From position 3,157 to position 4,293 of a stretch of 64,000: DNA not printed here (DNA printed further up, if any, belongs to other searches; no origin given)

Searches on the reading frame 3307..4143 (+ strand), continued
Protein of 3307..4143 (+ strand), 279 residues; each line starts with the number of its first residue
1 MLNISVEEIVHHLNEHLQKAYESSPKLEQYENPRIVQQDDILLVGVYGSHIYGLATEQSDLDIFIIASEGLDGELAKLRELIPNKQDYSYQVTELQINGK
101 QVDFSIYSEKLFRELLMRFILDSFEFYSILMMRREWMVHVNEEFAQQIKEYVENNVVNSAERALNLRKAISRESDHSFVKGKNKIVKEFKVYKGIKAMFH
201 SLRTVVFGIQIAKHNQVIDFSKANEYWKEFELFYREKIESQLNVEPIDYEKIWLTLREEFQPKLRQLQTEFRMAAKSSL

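Call 25: get_annotated_region(hit=H1, flank=6000)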
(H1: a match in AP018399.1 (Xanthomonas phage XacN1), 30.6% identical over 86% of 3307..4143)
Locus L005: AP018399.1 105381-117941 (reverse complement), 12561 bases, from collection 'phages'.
description: Xanthomonas phage XacN1 DNA, complete genome.
organism: Xanthomonas phage XacN1 (NCBI taxid 2042251)
taxonomy: Viruses; Duplodnaviria; Heunggongvirae; Uroviricota; Caudoviricetes
host: Xanthomonas citri; source: -; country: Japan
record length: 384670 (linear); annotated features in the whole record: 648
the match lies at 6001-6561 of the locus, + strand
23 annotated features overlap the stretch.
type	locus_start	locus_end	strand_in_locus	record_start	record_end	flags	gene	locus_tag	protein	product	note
CDS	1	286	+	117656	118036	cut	-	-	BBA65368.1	predicted ORF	ORF220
CDS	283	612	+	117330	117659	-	-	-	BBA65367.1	predicted ORF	ORF219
CDS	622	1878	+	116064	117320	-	-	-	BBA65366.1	predicted ORF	ORF218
CDS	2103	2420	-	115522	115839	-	-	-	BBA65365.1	predicted ORF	ORF217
CDS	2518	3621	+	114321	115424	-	-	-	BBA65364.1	bifunctional nicotinamide mononucleotide adenylyltransferase/ADP-ribose pyrophosphatase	ORF216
CDS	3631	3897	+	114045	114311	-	-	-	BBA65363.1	predicted ORF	ORF215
CDS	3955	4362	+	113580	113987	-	-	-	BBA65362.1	hypothetical protein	ORF214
CDS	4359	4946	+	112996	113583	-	-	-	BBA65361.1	DUF1768 domain containing protein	ORF213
CDS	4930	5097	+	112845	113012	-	-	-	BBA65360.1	predicted ORF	ORF212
CDS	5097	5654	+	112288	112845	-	-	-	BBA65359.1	hypothetical protein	ORF211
CDS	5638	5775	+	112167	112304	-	-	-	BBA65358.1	predicted ORF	ORF210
CDS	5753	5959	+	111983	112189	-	-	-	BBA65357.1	predicted ORF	ORF209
CDS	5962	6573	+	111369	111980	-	-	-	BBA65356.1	hypothetical protein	ORF208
CDS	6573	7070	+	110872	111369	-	-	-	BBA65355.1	N-acetyltransferase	ORF207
CDS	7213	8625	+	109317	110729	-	-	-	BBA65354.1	nicotinate phosphoribosyltransferase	ORF206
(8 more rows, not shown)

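Call 26: get_annotated_region(hit=H13, flank=6000)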
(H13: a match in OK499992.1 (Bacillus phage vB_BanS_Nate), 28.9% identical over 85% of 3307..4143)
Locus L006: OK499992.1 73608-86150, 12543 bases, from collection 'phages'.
description: Bacillus phage vB_BanS_Nate, complete genome.
organism: Bacillus phage vB_BanS_Nate (NCBI taxid 2894788)
taxonomy: Viruses; Duplodnaviria; Heunggongvirae; Uroviricota; Caudoviricetes; Joanripponvirinae; Natevirus; Natevirus nate
host: Bacillus anthracis Sterne; source: soil; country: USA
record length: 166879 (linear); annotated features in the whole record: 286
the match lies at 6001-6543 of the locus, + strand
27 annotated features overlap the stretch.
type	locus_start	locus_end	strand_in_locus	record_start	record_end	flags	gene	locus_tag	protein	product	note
CDS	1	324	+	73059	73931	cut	-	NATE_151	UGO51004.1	dUTP diphosphatase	gp151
CDS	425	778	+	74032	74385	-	-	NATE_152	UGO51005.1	hypothetical protein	gp152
CDS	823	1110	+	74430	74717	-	-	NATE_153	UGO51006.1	hypothetical protein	gp153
CDS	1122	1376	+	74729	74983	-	-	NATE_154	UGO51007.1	hypothetical protein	gp154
CDS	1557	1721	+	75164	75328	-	-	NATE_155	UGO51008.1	hypothetical protein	gp155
CDS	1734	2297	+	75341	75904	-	-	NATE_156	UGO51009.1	guanylate kinase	gp156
CDS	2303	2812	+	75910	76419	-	-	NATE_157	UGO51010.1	hypothetical protein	gp157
CDS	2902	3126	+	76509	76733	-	-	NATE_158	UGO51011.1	hypothetical protein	gp158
CDS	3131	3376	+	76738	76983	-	-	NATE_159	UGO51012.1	hypothetical protein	gp159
CDS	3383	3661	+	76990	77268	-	-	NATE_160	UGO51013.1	hypothetical protein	gp160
CDS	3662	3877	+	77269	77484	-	-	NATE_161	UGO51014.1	hypothetical protein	gp161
CDS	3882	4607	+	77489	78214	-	-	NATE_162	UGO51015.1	MBL fold metallo-hydrolase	gp162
CDS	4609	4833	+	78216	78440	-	-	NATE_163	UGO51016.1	hypothetical protein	gp163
CDS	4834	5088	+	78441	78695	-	-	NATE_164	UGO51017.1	hypothetical protein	gp164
CDS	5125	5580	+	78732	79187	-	-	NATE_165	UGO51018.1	hypothetical protein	gp165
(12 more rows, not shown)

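Call 34: search_solved_structures(query=A1, max_evalue=1, show_alignments=2)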
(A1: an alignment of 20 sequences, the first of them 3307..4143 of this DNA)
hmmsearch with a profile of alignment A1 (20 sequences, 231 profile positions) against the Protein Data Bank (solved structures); distinct sequences matched with E-value up to 1: 28.
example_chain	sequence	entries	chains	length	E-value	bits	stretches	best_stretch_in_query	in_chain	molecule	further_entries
9xbd_E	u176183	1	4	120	6.7e-05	26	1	8-56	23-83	Nucleotidyltransferase domain-containing protein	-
6sxj_A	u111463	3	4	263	0.0042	20.2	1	3-56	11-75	Streptomycin 3''-adenylyltransferase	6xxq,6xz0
5yep_A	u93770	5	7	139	0.0061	19.6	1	9-56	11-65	Toxin-antitoxin system antidote Mnt family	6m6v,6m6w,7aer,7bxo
2ikf_A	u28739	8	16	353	0.013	18.6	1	19-55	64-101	RNA uridylyl transferase | RNA uridylyltransferase 4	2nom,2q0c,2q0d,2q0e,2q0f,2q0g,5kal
7ae2_B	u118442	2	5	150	0.031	17.3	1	21-66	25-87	MNT ANTITOXIN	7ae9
1no5_A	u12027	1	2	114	0.039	17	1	23-52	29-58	Hypothetical protein HI0073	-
7uy4_A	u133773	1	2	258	0.046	16.7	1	18-55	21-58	Aminoglycoside (3'') (9) adenylyltransferase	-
5jnb_A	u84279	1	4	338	0.096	15.7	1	24-74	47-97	Poly(A) RNA polymerase gld-2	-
6p01_A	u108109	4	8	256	0.099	15.7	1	3-74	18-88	Kanamycin nucleotidyltransferase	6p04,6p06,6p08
4zrl_A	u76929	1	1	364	0.12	15.5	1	24-74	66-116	Poly(A) RNA polymerase gld-2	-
4cs6_A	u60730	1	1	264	0.16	15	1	15-55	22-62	AMINOGLYCOSIDE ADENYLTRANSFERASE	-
5g4a_A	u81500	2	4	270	0.17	14.9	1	15-55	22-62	Aminoglycoside (3'') (9) adenylyltransferase | Streptomycin 3''-adenylyltransferase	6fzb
1kan_A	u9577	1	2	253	0.19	14.7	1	3-79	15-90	KANAMYCIN NUCLEOTIDYLTRANSFERASE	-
1kny_A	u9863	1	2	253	0.19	14.7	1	3-79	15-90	KANAMYCIN NUCLEOTIDYLTRANSFERASE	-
5lpa_A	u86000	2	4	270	0.19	14.7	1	15-54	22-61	Streptomycin 3''-adenylyltransferase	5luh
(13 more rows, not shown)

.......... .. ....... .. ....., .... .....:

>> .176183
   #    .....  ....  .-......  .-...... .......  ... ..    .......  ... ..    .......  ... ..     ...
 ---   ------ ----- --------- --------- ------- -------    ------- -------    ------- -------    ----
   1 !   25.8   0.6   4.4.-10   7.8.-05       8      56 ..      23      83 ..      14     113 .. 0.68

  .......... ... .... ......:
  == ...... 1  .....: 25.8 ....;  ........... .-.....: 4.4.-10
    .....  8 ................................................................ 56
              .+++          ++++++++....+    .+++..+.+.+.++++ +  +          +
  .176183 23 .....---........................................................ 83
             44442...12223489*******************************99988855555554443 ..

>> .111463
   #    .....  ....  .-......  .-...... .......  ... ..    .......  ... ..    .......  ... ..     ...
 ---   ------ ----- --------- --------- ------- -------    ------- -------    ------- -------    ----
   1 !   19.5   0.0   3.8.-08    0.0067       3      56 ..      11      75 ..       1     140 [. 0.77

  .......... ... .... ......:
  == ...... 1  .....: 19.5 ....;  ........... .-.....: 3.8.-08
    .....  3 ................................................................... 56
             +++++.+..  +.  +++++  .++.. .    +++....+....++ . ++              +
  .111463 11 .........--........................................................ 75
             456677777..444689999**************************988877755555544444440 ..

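Call 37: search_dna_similar(query=window:3307-4143:+, collection=plasmids, mode=protein, max_evalue=0.01, max_rows=10)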
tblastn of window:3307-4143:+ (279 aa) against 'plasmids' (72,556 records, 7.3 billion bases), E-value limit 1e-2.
Records with a match: 2; places in all: 2; records where one place covers at least 80% of the query: 2.
Best place of each record, by identity: <60% 2.
By first word of the organism name: Bacillus 2.
By predicted mobility (MOB-suite, as given by PLSDB): non-mobilizable 2.
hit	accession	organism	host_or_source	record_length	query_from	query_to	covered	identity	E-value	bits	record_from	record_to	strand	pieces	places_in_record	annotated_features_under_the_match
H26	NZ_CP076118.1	Bacillus amyloliquefaciens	Apostichopus japonicus,cell culture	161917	28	275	89%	28.2%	5e-13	76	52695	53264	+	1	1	hypothetical protein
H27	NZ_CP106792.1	Bacillus subtilis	chicken,pure culture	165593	28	275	89%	28.2%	5e-13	76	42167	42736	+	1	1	hypothetical protein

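Call 41: search_protein_families(library=pfam, proteins=[L005:5962-6570:+, L006:5977-6573:+, P0156, P0001, P0003, P0158, P0008], max_evalue=0.01)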
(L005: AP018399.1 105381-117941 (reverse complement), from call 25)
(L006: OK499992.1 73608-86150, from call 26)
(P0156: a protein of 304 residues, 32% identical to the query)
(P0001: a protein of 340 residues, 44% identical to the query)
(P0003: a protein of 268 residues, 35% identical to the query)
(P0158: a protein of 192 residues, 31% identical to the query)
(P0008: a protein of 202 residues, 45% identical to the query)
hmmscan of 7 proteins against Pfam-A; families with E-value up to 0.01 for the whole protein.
L005:5962-6570:+ (203 aa): 2 families
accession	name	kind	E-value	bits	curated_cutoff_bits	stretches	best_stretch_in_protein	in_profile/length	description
PF01909.29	NTP_transf_2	-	2.7e-07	31.3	21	1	14-58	8-56/93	Nucleotidyltransferase domain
PF18765.7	Polbeta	-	1e-05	26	26.9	1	16-50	10-45/93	Polymerase beta, Nucleotidyltransferase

L006:5977-6573:+ (199 aa): 3 families
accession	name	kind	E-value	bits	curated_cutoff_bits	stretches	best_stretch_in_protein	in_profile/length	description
PF01909.29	NTP_transf_2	-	2.2e-05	25.2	21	1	9-69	12-76/93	Nucleotidyltransferase domain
PF18765.7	Polbeta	-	2.9e-05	24.6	26.9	1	9-50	8-54/93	Polymerase beta, Nucleotidyltransferase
PF10127.15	RlaP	-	0.005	17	23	0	18-38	26-46/249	RNA repair pathway DNA polymerase beta family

P0156 (304 aa): 1 family
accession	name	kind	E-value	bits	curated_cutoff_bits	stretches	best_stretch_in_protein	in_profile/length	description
PF01909.29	NTP_transf_2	-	0.00052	20.8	21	1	100-179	13-78/93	Nucleotidyltransferase domain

P0001 (340 aa): 4 families
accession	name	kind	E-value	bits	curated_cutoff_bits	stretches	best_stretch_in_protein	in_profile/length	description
PF01909.29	NTP_transf_2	-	5.1e-06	27.2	21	1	86-120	17-55/93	Nucleotidyltransferase domain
PF18765.7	Polbeta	-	7.1e-06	26.5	26.9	1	81-119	11-43/93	Polymerase beta, Nucleotidyltransferase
PF22600.2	MTPAP-like_central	-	4.8e-05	23.9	27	1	84-122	41-74/139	Poly(A) RNA polymerase, mitochondrial-like, central palm domain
PF10127.15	RlaP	-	0.0052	17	23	0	87-108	24-45/249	RNA repair pathway DNA polymerase beta family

P0003 (268 aa): 3 families
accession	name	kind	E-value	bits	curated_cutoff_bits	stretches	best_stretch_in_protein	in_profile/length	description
PF18765.7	Polbeta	-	1.5e-07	31.9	26.9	1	18-72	9-62/93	Polymerase beta, Nucleotidyltransferase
PF01909.29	NTP_transf_2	-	1.6e-06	28.9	21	1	17-74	9-63/93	Nucleotidyltransferase domain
PF22600.2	MTPAP-like_central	-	1.9e-05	25.2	27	1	24-63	40-76/139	Poly(A) RNA polymerase, mitochondrial-like, central palm domain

P0158 (192 aa): 4 families
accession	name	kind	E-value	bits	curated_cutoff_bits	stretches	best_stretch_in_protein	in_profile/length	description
PF10127.15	RlaP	-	2.4e-06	27.9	23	1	11-142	26-166/249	RNA repair pathway DNA polymerase beta family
PF18765.7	Polbeta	-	3.3e-05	24.4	26.9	1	3-40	11-58/93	Polymerase beta, Nucleotidyltransferase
PF22600.2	MTPAP-like_central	-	0.0018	18.8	27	1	7-96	41-110/139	Poly(A) RNA polymerase, mitochondrial-like, central palm domain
PF01909.29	NTP_transf_2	-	0.004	17.9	21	1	6-44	15-53/93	Nucleotidyltransferase domain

P0008 (202 aa): 4 families
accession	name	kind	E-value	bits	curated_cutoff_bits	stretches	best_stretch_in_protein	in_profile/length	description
PF18765.7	Polbeta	-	5.8e-08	33.2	26.9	1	3-49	1-46/93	Polymerase beta, Nucleotidyltransferase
PF01909.29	NTP_transf_2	-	8.7e-08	32.9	21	1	3-78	2-70/93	Nucleotidyltransferase domain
PF10127.15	RlaP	-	2.6e-07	31.1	23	1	3-160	7-177/249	RNA repair pathway DNA polymerase beta family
PF22600.2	MTPAP-like_central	-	2.9e-05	24.6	27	1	3-57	27-80/139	Poly(A) RNA polymerase, mitochondrial-like, central palm domain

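Call 46: predict_structure(alignment_id=A2)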
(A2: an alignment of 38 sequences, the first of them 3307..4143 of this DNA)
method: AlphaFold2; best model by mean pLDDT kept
length: 279 residues; sequences in the alignment: 38
mean_pLDDT: 91.1   pTM: 0.88
mean pLDDT of the five models: 91.1, 90.3, 90.3, 90.0, 89.7
residues with pLDDT >= 90: 208; 70-90: 59; 50-70: 12; < 50: 0
segments of 3 or more residues with pLDDT < 50: none
pLDDT, mean of each block of 10 residues (from residue 1): 87 88 81 86 95 94 93 81 63 80 92 92 94 92 95 83 92 97 98 97 98 95 98 97 96 98 98 89
secondary structure, 60 per line:
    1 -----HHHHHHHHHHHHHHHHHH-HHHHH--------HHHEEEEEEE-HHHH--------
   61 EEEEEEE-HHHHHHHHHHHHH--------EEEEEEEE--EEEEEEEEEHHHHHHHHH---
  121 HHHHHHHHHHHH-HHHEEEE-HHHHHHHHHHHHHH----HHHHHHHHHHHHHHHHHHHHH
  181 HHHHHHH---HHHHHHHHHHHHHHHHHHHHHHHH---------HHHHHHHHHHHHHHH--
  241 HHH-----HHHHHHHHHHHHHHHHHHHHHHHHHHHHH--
elements in order: H6-23 H25-29 E41-47 H49-52 E61-67 H69-81 E90-97 E100-108 H109-117 H121-132 E137-140 H142-155 H160-187 H191-214 H224-238 H249-277

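Call 49: fold_search(model_id=the predicted structure, library=pdb)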
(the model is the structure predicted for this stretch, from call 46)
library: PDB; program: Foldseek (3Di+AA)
matches with E <= 10: 465; with E <= 0.001: 12
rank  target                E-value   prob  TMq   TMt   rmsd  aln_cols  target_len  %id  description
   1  6un8_B                3.1e-06  1.00  0.34  0.37  11.5       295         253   12  Wild type ANT bound to neomycin (released 2020-05-06)
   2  6nmk_A                8.9e-06  1.00  0.35  0.38  11.2       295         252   12  Binary complex structure of the T130K mutant of ANT-4'' with Neomycin (released 2020-01-15)
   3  6un8_A                1.1e-05  1.00  0.34  0.37  10.9       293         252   13  Wild type ANT bound to neomycin (released 2020-05-06)
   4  1kny_A                1.2e-05  1.00  0.35  0.37   9.4       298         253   11  KANAMYCIN NUCLEOTIDYLTRANSFERASE (released 1996-08-17)
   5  6nmk_B                2.2e-05  1.00  0.32  0.35  12.3       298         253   12  Binary complex structure of the T130K mutant of ANT-4'' with Neomycin (released 2020-01-15)
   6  6p06_A                2.7e-05  1.00  0.36  0.38   8.8       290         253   13  Ternary structure of the E52D mutant of ANT-4 with Neomycin and AMPCPP (released 2020-01-29)
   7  6p01_A                2.7e-05  1.00  0.31  0.34  12.3       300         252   12  Apo structure of the E52D mutant of ANT-4 (released 2020-01-29)
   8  1kan_A                1.0e-04  1.00  0.34  0.36  11.8       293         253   13  MOLECULAR STRUCTURE OF KANAMYCIN NUCLEOTIDYLTRANSFERASE DETERMINED TO 3.0-ANGSTROMS RESOLUTION (released 1994-08-31)
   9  3c18_B                1.1e-04  1.00  0.30  0.30  10.9       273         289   12  Crystal structure of nucleotidyltransferase-like protein (ZP_00538802.1) from Exiguobacterium sibiricum 255-15 at 1.90 (released 2008-02-12)
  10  3jyy_B                1.4e-04  1.00  0.33  0.34  12.4       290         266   13  SeMet LinB complexed with PPi (released 2009-11-03)
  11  3c18_A                1.5e-04  1.00  0.30  0.29  11.1       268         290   13  Crystal structure of nucleotidyltransferase-like protein (ZP_00538802.1) from Exiguobacterium sibiricum 255-15 at 1.90 (released 2008-02-12)
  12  3jyy_A                2.3e-04  1.00  0.29  0.30  12.8       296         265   13  SeMet LinB complexed with PPi (released 2009-11-03)
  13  6ig4_B                1.3e-03  0.97  0.25  0.26  17.4       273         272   12  Structure of mitochondrial CDP-DAG synthase Tam41, delta 74 (released 2019-07-10)
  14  7ecd                  1.5e-03  0.98  0.30  0.31  15.9       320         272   12  Crystal structure of Tam41 from Firmicutes bacterium, complex with CTP-Mg (released 2022-01-19)
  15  9dbj_B                1.6e-03  0.99  0.30  0.38  12.5       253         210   11  Structure of Hailong HalB R164A mutant with non-hydrolyzable dATP (released 2025-05-07)
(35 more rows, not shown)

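Call 57: find_encoding_contigs(protein=P0001, flank=10000, max_places=2)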
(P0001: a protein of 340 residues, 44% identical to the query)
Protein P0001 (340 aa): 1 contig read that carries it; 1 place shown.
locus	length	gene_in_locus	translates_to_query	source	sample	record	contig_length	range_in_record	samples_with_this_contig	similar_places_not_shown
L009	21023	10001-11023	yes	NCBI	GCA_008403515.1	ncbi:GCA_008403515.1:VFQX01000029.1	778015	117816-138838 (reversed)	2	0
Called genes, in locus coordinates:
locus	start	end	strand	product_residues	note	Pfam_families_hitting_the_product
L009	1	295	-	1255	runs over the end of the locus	PF25390:WD40_RLD, PF00415:RCC1 (faint), PF13540:RCC1_2, PF25390:WD40_RLD, PF13540:RCC1_2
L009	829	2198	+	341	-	PF13563:2_5_RNA_ligase2 (weak)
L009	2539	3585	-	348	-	PF01436:NHL (faint)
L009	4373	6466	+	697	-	PF00125:Histone, PF00808:CBFD_NFYB_HMF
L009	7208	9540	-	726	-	-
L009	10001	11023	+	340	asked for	PF18765:Polbeta (weak), PF01909:NTP_transf_2 (weak)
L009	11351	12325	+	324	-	PF14226:DIOX_N, PF03171:2OG-FeII_Oxy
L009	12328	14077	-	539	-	PF25390:WD40_RLD, PF13540:RCC1_2 (weak), PF00415:RCC1, PF13540:RCC1_2, PF25390:WD40_RLD, PF13540:RCC1_2, PF00415:RCC1, PF13540:RCC1_2, +2 more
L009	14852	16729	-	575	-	PF07690:MFS_1 (weak), PF05978:UNC-93, PF07690:MFS_1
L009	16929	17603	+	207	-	-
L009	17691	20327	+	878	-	-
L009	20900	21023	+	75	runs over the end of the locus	PF00241:Cofilin_ADF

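Call 58: find_encoding_contigs(protein=P0003, flank=8000, max_places=1)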
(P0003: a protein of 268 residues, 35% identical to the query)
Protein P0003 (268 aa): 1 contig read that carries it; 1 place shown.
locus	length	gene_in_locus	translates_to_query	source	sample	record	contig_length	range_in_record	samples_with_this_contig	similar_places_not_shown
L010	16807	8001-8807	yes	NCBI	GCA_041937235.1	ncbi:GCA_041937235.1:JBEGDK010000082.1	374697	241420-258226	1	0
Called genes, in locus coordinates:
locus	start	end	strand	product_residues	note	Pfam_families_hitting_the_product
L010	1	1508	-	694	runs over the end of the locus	-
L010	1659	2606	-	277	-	PF06884:DUF1264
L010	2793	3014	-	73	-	-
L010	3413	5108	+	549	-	-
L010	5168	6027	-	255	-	PF04148:Erv26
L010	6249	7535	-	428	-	PF00226:DnaJ, PF01556:DnaJ_C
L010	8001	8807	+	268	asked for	PF01909:NTP_transf_2 (weak), PF18765:Polbeta (weak), PF22600:MTPAP-like_central (faint)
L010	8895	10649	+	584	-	PF02934:GatB_N, PF02637:GatB_Yqey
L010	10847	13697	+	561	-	PF00069:Pkinase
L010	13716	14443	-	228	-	PF03637:Mob1_phocein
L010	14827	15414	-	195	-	-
